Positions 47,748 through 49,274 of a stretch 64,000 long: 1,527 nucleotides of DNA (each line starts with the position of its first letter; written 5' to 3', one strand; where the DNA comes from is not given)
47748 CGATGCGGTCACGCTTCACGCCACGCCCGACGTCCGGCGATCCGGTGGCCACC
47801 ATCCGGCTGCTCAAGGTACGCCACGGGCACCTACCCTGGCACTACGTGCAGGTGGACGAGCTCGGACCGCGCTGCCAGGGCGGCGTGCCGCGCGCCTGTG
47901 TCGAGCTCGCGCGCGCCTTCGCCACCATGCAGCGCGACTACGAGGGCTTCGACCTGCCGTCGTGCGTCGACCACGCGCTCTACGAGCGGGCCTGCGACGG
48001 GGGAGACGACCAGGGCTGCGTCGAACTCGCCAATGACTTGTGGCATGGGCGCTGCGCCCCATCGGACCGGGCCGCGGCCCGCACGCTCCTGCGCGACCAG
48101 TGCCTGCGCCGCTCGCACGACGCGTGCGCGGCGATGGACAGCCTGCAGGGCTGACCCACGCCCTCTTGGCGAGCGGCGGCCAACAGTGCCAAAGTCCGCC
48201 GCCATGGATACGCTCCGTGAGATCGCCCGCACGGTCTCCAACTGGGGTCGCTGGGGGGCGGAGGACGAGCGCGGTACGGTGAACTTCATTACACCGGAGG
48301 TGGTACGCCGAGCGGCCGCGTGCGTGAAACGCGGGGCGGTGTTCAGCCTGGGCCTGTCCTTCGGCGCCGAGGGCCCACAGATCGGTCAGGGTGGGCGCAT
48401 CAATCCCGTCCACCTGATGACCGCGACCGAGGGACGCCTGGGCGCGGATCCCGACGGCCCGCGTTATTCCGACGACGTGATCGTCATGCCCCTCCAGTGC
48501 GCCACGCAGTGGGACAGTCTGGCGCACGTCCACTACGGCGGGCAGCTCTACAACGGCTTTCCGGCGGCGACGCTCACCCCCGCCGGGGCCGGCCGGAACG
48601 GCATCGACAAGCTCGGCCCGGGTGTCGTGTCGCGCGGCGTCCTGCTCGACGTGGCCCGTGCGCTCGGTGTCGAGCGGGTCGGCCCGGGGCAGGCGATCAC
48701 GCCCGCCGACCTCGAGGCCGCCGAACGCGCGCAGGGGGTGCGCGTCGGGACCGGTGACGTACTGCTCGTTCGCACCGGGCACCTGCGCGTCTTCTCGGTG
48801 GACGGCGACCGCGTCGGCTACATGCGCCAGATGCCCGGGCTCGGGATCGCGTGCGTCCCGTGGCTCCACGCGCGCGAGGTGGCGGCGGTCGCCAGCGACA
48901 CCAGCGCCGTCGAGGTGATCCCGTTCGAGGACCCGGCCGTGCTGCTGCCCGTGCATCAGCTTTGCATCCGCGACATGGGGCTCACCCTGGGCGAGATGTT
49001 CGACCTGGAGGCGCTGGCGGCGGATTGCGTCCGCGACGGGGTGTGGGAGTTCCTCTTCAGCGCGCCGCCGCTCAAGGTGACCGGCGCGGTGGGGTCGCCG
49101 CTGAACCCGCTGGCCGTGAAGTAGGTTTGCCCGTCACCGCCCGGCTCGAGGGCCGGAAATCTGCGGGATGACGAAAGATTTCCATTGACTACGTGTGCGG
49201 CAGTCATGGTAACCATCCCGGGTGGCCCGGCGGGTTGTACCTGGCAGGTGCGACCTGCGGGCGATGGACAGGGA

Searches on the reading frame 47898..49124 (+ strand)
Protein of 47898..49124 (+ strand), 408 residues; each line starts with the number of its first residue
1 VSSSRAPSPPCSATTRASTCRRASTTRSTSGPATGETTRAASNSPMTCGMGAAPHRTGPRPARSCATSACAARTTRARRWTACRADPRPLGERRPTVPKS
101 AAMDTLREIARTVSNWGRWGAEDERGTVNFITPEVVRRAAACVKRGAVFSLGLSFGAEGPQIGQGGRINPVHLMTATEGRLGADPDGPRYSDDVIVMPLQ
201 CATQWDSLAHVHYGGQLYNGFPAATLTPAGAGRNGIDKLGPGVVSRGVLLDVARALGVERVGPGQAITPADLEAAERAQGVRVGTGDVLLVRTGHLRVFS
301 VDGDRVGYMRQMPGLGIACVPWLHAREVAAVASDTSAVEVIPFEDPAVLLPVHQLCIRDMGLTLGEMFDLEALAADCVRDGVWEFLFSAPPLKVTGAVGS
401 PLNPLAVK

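Call 73: search_protein_families(library=pfam, proteins=[window:47898-49124:+], max_evalue=0.0001)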
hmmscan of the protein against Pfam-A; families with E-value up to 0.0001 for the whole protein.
window:47898-49124:+ (408 aa): 1 family
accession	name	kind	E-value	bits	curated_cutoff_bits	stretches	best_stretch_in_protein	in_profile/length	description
PF04199.19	Cyclase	-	2.9e-21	76.6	23.1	1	193-339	20-141/142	Putative cyclase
